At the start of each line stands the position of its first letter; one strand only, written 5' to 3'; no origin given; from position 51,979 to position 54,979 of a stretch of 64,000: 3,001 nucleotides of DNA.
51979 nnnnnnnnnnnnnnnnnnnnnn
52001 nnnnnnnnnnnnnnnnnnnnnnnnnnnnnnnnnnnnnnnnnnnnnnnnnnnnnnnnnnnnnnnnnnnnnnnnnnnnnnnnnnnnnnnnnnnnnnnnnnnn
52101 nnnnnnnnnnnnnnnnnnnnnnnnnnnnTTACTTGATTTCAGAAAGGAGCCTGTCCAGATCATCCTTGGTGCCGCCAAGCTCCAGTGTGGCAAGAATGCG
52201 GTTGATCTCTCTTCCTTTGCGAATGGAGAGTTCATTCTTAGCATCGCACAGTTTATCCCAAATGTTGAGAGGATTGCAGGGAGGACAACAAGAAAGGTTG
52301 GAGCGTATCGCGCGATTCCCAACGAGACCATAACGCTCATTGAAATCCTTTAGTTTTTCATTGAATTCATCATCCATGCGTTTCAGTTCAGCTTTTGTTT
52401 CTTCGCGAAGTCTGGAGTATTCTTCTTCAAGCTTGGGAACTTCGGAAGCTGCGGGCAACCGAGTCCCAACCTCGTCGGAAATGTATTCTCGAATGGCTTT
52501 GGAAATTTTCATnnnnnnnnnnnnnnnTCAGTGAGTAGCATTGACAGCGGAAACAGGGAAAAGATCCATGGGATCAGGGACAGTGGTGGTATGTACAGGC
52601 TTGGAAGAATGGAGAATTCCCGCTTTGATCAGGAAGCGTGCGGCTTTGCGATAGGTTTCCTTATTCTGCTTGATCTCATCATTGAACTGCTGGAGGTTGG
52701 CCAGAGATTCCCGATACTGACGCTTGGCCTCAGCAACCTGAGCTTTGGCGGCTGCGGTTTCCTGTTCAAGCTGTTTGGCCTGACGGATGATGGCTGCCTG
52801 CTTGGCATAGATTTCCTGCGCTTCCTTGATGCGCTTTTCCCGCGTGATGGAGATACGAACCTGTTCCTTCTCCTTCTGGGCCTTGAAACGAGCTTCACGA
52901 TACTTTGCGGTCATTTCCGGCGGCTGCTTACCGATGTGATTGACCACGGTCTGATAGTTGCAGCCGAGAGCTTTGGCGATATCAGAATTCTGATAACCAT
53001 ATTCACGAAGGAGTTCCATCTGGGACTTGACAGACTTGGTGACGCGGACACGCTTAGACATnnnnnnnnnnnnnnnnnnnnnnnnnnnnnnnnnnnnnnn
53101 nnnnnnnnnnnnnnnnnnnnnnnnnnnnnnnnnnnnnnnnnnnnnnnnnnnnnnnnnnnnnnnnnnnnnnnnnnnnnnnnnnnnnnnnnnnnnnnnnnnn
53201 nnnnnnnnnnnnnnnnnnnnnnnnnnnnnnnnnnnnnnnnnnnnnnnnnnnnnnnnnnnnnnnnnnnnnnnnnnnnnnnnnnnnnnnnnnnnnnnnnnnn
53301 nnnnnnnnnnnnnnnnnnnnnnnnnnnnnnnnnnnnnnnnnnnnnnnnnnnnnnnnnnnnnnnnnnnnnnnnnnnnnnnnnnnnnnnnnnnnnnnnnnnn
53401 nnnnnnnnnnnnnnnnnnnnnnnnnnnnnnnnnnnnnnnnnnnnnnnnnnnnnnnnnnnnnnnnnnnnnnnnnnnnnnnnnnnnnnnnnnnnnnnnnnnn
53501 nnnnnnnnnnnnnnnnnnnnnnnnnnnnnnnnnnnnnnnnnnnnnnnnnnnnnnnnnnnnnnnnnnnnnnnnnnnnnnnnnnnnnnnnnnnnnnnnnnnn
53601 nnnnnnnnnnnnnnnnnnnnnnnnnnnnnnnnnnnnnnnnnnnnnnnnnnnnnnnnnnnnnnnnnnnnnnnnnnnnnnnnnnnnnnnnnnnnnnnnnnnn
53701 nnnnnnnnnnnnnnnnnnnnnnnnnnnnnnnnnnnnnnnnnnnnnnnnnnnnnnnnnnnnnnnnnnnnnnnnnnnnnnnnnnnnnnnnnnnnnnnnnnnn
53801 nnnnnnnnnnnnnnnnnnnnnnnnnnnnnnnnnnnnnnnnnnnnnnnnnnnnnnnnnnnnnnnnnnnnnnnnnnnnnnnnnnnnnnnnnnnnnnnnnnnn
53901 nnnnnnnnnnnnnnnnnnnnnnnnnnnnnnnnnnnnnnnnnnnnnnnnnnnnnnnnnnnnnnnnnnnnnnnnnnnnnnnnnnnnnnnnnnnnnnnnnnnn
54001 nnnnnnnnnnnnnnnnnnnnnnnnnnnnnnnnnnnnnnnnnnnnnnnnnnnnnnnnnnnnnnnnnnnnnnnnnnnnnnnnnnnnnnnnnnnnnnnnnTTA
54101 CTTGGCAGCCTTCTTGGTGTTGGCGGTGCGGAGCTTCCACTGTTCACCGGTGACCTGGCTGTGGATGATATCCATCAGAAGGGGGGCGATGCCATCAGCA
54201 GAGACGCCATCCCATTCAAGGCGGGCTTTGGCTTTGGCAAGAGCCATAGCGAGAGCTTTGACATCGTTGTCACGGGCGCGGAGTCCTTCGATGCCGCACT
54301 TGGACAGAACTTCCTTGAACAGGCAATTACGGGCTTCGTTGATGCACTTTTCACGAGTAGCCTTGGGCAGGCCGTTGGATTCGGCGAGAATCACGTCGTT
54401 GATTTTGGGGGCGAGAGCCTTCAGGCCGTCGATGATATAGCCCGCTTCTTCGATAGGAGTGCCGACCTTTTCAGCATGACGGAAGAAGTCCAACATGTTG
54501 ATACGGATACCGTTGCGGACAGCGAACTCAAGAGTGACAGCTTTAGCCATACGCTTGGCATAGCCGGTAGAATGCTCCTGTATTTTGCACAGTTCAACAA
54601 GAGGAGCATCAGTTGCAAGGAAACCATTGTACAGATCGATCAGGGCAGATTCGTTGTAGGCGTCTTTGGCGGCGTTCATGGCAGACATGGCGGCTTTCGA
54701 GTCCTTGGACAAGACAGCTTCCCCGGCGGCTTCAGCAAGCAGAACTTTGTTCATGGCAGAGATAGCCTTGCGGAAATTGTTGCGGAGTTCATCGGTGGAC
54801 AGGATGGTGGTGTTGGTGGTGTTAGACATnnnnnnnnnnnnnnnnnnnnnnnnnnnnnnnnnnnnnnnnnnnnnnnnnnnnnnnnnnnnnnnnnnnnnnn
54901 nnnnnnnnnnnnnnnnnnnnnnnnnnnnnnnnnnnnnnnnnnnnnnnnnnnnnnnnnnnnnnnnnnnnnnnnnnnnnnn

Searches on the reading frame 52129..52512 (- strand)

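Call 10: search_protein_families(library=pfam, proteins=[window:52129-52512:-], max_evalue=0.01)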
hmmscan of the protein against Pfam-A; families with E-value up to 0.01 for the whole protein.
window:52129-52512:- (127 aa): 0 families

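Call 11: search_protein_families(library=phrogs, proteins=[window:52129-52512:-], max_evalue=0.01)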
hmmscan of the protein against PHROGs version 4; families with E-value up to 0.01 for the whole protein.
window:52129-52512:- (127 aa): 1 family
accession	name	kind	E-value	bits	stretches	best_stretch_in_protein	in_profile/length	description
phrog_26084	-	tail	0.0094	14.9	1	23-70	1111-1157/1263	tail length tape measure protein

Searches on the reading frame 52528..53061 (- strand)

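Call 10: search_protein_families(library=pfam, proteins=[window:52528-53061:-], max_evalue=0.01)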
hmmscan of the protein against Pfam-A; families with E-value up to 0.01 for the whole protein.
window:52528-53061:- (177 aa): 4 families
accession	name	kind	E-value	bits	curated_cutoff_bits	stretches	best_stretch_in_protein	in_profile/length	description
PF05276.19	SH3BP5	-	6.9e-06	26.4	25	1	54-136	143-225/231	SH3 domain-binding protein 5 (SH3BP5)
PF17675.6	APG6_N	-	0.00037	21.4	45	1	35-141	27-129/132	Apg6 coiled-coil region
PF13384.12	HTH_23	-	0.0023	18.1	24.6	0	16-40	12-35/50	Homeodomain-like domain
PF21896.2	Talin_IBS2B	-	0.0087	16.4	27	0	73-127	60-115/118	Talin IBS2B domain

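Call 11: search_protein_families(library=phrogs, proteins=[window:52528-53061:-], max_evalue=0.01)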
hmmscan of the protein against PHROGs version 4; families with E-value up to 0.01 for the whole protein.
window:52528-53061:- (177 aa): 2 families
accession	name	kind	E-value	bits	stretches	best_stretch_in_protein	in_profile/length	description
phrog_1033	-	DNA, RNA and nucleotide metabolism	0.00089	20.1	1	16-135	146-259/334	ParB-like partition protein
phrog_11504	-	unknown function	0.0023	18.8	1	41-144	113-215/376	-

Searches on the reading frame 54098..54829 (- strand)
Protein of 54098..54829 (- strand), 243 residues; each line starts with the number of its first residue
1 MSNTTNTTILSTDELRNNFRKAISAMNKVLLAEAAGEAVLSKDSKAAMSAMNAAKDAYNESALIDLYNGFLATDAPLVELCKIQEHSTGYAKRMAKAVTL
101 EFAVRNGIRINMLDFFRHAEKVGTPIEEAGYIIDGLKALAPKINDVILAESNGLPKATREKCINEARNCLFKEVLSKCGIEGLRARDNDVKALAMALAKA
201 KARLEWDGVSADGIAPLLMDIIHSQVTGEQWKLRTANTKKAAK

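Call 10: search_protein_families(library=pfam, proteins=[window:54098-54829:-], max_evalue=0.01)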
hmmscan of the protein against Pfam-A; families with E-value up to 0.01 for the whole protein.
window:54098-54829:- (243 aa): 0 families

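Call 11: search_protein_families(library=phrogs, proteins=[window:54098-54829:-], max_evalue=0.01)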
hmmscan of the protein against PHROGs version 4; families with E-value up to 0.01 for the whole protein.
window:54098-54829:- (243 aa): 0 families

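Call 16: find_related_loci(query=window:54098-54829:-, collection=viral_contigs, flank=6000)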
Query window:54098-54829:- (243 aa) in viral_contigs; peptide patterns used: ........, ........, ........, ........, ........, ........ (x = any residue, [..] = any of these).
16 stretches matched a pattern, but none encodes a relative of the query by tblastn (E <= 1e-3).
